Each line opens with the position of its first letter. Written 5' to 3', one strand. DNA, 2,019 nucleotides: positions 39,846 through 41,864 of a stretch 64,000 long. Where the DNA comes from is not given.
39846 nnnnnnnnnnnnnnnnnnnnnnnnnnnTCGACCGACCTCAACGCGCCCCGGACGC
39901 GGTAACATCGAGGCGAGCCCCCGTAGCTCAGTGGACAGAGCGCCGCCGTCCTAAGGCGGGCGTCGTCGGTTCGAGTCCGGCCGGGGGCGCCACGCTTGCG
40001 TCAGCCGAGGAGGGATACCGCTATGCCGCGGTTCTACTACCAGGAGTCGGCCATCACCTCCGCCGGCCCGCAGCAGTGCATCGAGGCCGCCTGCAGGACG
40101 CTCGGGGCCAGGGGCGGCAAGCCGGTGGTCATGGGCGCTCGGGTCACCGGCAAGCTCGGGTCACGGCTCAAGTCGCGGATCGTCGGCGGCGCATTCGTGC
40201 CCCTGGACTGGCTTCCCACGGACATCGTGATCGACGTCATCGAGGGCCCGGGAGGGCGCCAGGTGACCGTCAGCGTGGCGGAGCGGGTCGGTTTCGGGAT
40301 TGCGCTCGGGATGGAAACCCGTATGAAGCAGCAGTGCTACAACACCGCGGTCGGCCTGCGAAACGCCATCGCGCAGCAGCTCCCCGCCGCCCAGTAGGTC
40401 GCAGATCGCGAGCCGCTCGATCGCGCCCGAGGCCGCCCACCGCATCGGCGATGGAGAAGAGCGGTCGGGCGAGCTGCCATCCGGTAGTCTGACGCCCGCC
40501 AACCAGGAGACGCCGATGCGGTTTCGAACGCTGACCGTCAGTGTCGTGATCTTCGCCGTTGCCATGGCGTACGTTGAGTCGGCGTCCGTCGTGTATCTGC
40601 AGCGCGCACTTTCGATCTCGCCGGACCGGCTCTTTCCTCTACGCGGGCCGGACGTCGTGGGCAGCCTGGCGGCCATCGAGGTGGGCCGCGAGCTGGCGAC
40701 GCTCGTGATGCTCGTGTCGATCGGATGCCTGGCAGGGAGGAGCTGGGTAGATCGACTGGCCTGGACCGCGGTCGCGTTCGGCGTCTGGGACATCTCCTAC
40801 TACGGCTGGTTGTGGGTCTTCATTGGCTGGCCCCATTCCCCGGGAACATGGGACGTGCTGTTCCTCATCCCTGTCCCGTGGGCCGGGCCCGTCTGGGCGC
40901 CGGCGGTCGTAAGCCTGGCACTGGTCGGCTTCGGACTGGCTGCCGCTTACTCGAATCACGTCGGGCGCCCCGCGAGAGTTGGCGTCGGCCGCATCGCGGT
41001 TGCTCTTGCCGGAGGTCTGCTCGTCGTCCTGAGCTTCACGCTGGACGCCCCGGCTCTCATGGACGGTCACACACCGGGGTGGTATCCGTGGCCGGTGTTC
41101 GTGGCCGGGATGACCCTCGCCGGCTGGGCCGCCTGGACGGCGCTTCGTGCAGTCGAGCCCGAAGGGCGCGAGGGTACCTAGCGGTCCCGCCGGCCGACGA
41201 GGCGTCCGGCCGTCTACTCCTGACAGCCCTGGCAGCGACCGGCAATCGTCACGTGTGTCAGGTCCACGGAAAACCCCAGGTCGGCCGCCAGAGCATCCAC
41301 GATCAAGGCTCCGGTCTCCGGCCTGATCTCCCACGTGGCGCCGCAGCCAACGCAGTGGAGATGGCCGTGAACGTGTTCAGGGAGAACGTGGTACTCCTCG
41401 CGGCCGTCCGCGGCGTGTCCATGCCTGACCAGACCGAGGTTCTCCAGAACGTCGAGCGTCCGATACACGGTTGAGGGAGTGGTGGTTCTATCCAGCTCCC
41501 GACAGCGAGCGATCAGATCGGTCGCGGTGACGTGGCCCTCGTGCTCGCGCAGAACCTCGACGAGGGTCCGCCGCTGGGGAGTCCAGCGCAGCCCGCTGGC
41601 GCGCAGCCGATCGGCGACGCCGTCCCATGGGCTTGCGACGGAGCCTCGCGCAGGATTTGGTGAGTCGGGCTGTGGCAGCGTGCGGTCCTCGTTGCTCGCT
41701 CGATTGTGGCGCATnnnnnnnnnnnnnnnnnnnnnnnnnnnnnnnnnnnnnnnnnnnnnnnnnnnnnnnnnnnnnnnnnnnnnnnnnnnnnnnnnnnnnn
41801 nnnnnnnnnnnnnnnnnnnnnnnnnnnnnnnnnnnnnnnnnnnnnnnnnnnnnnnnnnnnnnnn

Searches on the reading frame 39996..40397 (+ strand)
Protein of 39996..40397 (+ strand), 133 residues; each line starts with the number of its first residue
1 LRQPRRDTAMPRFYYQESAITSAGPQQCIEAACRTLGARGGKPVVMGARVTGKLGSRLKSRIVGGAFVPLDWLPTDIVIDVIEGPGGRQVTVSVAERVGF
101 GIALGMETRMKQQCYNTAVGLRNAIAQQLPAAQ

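Call 6: search_protein_families(library=pfam, proteins=[window:39996-40397:+])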
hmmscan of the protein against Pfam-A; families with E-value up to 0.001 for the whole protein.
window:39996-40397:+ (133 aa): 0 families

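Call 24: search_protein_families(library=pfam, max_evalue=1, proteins=[window:40023-40394:+])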
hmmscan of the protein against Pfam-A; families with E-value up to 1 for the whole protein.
window:40023-40394:+ (124 aa): 0 families

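Call 46: search_protein_families(library=phrogs, max_evalue=0.001, proteins=[window:40023-40394:+])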
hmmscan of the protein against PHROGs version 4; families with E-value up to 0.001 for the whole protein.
window:40023-40394:+ (124 aa): 0 families

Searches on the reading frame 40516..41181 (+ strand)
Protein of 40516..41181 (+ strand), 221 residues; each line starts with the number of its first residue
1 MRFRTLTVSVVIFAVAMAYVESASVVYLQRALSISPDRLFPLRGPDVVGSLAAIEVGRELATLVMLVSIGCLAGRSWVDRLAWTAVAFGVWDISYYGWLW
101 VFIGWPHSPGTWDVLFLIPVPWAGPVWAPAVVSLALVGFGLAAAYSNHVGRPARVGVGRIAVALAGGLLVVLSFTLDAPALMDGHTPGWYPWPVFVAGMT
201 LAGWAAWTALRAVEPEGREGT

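Call 6: search_protein_families(library=pfam, proteins=[window:40516-41181:+])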
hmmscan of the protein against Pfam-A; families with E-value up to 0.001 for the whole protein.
window:40516-41181:+ (221 aa): 0 families

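Call 24: search_protein_families(library=pfam, max_evalue=1, proteins=[window:40516-41178:+])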
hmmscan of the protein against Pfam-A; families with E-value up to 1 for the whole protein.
window:40516-41178:+ (221 aa): 0 families

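Call 46: search_protein_families(library=phrogs, max_evalue=0.001, proteins=[window:40516-41178:+])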
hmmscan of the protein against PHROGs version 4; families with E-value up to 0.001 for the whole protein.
window:40516-41178:+ (221 aa): 0 families

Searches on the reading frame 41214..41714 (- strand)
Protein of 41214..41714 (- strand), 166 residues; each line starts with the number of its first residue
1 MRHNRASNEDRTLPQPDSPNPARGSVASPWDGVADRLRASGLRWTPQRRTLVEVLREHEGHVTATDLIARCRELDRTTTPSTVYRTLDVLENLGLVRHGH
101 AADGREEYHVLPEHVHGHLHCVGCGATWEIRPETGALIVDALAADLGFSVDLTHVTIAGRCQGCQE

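Call 6: search_protein_families(library=pfam, proteins=[window:41214-41714:-])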
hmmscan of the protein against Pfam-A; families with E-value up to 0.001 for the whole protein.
window:41214-41714:- (166 aa): 2 families
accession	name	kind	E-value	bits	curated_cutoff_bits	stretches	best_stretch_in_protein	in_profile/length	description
PF01475.25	FUR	-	5.3e-22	78.7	23.1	1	40-150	2-113/121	Ferric uptake regulator family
PF12802.13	MarR_2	-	0.00037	21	27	0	47-105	7-60/61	MarR family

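Call 32: search_solved_structures(query=window:41214-41711:-, max_evalue=0.001, show_alignments=1)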
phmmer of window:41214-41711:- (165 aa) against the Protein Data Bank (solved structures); distinct sequences matched with E-value up to 0.001: 25.
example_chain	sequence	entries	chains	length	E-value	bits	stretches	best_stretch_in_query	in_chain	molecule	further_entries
3eyy_A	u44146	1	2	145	3.6e-22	82.3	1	35-164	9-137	Putative iron uptake regulatory protein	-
9ire_A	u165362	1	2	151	7.1e-15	58.6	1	33-165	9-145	Ferric uptake regulation protein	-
5fd5_A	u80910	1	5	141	1e-14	58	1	38-148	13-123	Ferric uptake regulation protein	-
5fd6_A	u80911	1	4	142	1e-14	58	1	38-148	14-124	Ferric uptake regulation protein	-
8j6w_A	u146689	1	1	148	4.7e-12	49.4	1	36-160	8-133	Ferric uptake regulation protein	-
4mtd_A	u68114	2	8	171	1.8e-11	47.5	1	39-165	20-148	Zinc uptake regulation protein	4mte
2w57_A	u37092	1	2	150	4e-11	46.4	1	35-152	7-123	FERRIC UPTAKE REGULATION PROTEIN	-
2o03_A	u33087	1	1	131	1.1e-10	44.9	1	37-164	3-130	probable Zinc uptake regulation protein FurB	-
2fe3_A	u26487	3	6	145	9.1e-10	42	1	34-164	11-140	Peroxide operon regulator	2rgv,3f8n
4raz_A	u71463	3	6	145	4.9e-09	39.6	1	33-136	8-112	DNA-binding transcriptional dual regulator of siderophore biosynthesis and transport(Fur f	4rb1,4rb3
6d57_A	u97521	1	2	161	7.1e-09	39.1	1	36-163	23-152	Ferric uptake regulation protein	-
4ets_A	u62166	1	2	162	7.3e-09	39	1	36-163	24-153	Ferric uptake regulation protein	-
4ray_A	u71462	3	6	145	1.6e-08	37.9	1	35-136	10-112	DNA-binding transcriptional dual regulator of siderophore biosynthesis and transport(Fur f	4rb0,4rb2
2xig_A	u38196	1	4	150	2.2e-08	37.4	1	35-129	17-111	FERRIC UPTAKE REGULATION PROTEIN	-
6dk4_A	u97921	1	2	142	2.3e-06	30.9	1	36-135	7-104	Ferric uptake regulation protein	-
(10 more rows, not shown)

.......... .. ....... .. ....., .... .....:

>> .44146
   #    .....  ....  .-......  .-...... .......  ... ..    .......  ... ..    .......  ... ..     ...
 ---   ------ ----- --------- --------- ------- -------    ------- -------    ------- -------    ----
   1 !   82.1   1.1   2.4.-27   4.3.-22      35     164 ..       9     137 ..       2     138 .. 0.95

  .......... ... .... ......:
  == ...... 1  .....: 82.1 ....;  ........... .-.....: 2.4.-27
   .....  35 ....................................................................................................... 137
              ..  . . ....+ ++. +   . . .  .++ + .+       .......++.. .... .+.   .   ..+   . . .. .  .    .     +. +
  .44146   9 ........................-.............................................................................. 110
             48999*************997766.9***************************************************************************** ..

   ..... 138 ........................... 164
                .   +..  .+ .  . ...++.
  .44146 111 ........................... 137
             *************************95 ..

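Call 52: search_protein_families(library=ncbifam, max_evalue=0.00001, proteins=[window:41214-41711:-])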
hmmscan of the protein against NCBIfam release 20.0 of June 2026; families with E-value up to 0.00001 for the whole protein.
window:41214-41711:- (165 aa): 8 families
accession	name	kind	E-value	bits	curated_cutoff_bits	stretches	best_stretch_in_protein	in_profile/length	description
NF051892.1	TransRegFurBacil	equivalog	6e-19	68.6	220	1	31-165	7-145/149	ferric iron uptake transcriptional regulator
NF008646.0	PRK11639.1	equivalog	1.4e-13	50.9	167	1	39-165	20-148/171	zinc uptake transcriptional repressor Zur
NF051891.1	TransRegFurHelico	equivalog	1.9e-12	47.3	200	1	34-129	16-111/148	ferric iron uptake transcriptional regulator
NF006999.0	PRK09462.1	equivalog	1.2e-11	44.4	146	1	35-160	7-133/148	ferric iron uptake transcriptional regulator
NF052545.1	TransRegPerRClab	equivalog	4.5e-11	42.9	180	1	32-165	4-136/138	transcriptional regulator PerR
NF045678.1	TransRegIrrA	equivalog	5.7e-10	39.2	150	1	28-129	5-106/138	iron response transcriptional regulator IrrA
NF047406.1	TransRegPerRTherm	equivalog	7.8e-10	39.1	200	1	42-165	5-127/130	manganese-dependent transcriptional regulator PerR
NF045677.1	FeRespRegIrr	equivalog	1.1e-09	38.4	170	1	34-123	2-91/127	Fur family transcriptional regulator Irr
